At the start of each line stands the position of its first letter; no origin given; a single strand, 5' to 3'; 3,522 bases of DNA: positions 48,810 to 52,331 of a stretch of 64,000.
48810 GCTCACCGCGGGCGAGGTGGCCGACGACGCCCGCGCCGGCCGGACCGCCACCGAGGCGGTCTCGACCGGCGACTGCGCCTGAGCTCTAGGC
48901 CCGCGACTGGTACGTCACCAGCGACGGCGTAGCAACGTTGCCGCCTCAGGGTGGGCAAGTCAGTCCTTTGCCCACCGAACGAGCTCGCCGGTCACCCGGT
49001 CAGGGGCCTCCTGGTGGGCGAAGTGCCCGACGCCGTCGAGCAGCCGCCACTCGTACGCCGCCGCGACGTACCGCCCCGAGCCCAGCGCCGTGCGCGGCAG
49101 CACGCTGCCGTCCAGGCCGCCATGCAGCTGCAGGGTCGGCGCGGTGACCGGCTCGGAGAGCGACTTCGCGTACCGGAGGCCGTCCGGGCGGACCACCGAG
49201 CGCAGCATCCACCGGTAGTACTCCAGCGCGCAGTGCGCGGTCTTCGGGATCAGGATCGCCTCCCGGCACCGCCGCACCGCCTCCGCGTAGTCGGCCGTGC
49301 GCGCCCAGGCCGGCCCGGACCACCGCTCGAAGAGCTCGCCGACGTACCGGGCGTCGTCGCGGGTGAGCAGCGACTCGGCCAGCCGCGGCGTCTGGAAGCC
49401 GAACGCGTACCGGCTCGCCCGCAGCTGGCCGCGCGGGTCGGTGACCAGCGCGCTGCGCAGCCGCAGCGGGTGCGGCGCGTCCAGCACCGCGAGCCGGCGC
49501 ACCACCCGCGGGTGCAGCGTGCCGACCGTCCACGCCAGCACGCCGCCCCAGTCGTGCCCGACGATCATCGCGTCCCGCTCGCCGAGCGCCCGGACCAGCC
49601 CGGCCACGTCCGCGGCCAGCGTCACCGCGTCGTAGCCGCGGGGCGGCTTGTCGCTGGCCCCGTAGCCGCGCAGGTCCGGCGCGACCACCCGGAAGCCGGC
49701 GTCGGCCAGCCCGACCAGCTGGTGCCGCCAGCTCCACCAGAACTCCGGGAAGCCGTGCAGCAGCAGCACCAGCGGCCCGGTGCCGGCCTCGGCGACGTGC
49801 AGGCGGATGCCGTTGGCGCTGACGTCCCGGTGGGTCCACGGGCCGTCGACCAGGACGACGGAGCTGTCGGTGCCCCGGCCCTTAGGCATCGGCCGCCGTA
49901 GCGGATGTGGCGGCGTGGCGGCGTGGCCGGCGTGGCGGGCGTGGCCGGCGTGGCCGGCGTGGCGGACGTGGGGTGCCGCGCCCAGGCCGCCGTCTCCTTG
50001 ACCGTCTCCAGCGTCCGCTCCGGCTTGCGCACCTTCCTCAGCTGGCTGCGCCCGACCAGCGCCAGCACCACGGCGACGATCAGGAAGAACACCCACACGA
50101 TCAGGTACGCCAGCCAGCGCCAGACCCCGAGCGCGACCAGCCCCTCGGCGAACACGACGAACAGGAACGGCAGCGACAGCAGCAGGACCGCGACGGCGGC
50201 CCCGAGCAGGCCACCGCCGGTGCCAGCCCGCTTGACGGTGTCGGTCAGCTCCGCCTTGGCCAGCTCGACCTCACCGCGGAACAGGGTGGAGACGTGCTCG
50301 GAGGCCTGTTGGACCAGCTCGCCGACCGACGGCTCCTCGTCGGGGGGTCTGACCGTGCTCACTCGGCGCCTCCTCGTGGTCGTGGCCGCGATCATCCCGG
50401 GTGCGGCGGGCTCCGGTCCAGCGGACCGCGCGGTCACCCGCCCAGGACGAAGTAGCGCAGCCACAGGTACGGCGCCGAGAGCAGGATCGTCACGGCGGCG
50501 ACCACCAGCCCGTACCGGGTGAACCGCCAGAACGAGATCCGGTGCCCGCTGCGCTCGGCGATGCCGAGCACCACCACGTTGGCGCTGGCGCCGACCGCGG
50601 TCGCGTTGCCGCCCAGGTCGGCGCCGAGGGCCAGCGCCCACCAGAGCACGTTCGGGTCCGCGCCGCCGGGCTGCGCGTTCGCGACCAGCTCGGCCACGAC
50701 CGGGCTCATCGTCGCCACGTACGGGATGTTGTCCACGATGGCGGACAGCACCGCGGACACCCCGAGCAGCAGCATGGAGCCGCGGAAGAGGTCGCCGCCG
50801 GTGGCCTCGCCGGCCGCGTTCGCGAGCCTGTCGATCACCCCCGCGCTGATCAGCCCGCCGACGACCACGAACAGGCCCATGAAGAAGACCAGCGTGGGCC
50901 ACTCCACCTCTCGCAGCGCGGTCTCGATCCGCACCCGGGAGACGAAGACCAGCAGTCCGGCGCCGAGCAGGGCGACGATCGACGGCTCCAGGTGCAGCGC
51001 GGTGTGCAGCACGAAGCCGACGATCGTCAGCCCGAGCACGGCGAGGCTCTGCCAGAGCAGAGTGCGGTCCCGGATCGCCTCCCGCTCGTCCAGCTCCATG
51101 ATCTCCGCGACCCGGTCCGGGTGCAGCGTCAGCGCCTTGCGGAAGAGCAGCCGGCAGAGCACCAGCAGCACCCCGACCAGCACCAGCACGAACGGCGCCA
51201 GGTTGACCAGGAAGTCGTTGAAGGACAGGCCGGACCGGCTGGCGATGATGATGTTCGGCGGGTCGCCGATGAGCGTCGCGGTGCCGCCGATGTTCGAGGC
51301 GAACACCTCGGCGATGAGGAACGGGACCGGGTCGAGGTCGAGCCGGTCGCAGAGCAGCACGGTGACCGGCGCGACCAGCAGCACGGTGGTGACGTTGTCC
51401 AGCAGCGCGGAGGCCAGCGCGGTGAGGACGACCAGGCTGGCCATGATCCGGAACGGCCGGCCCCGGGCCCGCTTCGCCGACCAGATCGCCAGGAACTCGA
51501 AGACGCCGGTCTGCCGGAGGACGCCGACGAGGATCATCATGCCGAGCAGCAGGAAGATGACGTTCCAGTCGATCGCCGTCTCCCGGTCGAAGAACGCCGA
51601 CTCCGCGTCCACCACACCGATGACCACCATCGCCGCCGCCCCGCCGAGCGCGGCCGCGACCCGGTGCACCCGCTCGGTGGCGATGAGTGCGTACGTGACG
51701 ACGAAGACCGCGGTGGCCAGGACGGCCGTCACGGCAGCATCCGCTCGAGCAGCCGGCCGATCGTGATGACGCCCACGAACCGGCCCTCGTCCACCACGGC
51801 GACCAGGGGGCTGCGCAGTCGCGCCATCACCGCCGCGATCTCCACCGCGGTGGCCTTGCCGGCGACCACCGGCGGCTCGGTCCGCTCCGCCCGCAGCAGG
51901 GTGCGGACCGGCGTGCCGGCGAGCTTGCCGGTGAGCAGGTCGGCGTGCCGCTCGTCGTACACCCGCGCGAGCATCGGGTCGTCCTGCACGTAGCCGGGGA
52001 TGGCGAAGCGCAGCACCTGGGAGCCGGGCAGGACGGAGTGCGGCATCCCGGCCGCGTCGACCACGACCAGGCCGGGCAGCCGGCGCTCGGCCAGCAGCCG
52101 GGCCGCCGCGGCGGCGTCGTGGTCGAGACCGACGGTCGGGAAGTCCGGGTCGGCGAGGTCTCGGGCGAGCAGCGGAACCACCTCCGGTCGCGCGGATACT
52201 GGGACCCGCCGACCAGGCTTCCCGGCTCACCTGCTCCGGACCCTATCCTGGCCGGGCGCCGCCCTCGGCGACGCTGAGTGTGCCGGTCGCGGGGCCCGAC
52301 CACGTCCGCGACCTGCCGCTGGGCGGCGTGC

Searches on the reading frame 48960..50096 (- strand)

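Call 8: search_protein_families(library=pfam, proteins=[window:48960-50096:-])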
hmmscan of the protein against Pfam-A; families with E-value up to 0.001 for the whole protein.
window:48960-50096:- (378 aa): 3 families
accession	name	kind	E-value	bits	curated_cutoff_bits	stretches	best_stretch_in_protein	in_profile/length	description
PF00561.26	Abhydrolase_1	-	1.4e-27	97.3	25.8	1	108-364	1-244/245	alpha/beta hydrolase fold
PF12697.13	Abhydrolase_6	-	1.7e-20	75.1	26.3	1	110-368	1-214/217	Alpha/beta hydrolase family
PF12146.15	Hydrolase_4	-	2.2e-11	44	27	1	109-208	6-109/239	Serine aminopeptidase, S33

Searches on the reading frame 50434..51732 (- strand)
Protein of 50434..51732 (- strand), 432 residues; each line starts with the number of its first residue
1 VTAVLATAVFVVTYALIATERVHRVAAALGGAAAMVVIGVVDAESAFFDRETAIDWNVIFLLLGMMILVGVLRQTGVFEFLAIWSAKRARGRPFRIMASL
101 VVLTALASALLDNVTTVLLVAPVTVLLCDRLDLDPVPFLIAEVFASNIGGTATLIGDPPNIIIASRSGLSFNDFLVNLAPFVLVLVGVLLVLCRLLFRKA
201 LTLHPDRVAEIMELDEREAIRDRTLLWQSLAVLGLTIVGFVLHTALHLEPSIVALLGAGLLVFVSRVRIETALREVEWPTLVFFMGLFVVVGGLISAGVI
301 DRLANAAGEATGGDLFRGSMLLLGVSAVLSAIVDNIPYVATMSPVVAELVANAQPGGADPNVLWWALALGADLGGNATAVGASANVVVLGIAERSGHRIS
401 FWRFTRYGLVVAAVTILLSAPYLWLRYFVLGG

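Call 8: search_protein_families(library=pfam, proteins=[window:50434-51732:-])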
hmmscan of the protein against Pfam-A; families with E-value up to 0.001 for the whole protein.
window:50434-51732:- (432 aa): 3 families
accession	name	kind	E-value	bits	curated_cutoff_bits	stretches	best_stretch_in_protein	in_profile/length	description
PF03600.22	CitMHS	-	4.1e-100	335.6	31.9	1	14-370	1-336/336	Citrate transporter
PF02040.21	ArsB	-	9.7e-32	111.3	22.2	1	7-425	3-423/423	Arsenical pump membrane protein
PF06450.18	NhaB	-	1e-08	35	27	1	146-410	213-483/515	Bacterial Na+/H+ antiporter B (NhaB)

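Call 73: search_protein_families(library=ncbifam, proteins=[window:50434-51732:-], max_evalue=0.00001)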
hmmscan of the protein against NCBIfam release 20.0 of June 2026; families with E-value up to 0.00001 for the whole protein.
window:50434-51732:- (432 aa): 9 families
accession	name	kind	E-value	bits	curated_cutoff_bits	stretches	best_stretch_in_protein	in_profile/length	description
NF040989.1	MamN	equivalog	6.2e-66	222.9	500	1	1-393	1-389/437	magnetosome biogenesis transporter MamN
NF011980.0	PRK15445.1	subfamily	1.2e-42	146.4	457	1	3-424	2-423/430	arsenical efflux pump membrane protein ArsB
TIGR00935.1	2a45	subfamily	4.5e-38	131.6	415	1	5-425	2-424/426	arsenite/antimonite efflux transporter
NF033877.0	arsB_Sta_pI258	exception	4.6e-35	121.6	760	1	3-419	2-418/429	arsenite efflux transporter membrane subunit ArsB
TIGR00785.1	dass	subfamily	1.6e-30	106.2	198.6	1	4-419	11-436/444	DASS family sodium-coupled anion symporter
TIGR00775.1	NhaD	equivalog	6.7e-18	64.7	577.1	1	8-394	8-386/420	NhaD family Na+:H+ antiporter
NF038006.1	NhaD_1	equivalog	5.9e-13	48.6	80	2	58-265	45-240/405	sodium:proton antiporter NhaD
NF007093.0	PRK09547.1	equivalog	2e-09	37.1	640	1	145-406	212-479/517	sodium/proton antiporter NhaB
TIGR00774.1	NhaB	equivalog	6.1e-09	35.4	826.1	1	146-411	212-483/515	Na(+)/H(+) antiporter NhaB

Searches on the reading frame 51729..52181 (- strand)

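Call 8: search_protein_families(library=pfam, proteins=[window:51729-52181:-])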
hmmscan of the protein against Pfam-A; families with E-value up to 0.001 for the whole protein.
window:51729-52181:- (150 aa): 1 family
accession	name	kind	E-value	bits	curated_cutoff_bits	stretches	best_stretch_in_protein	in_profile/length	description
PF00571.33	CBS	-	1.6e-11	44.8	24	1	100-148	6-55/57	CBS domain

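Call 73: search_protein_families(library=ncbifam, proteins=[window:51729-52181:-], max_evalue=0.00001)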
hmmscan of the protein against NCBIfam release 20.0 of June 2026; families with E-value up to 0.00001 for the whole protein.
window:51729-52181:- (150 aa): 0 families
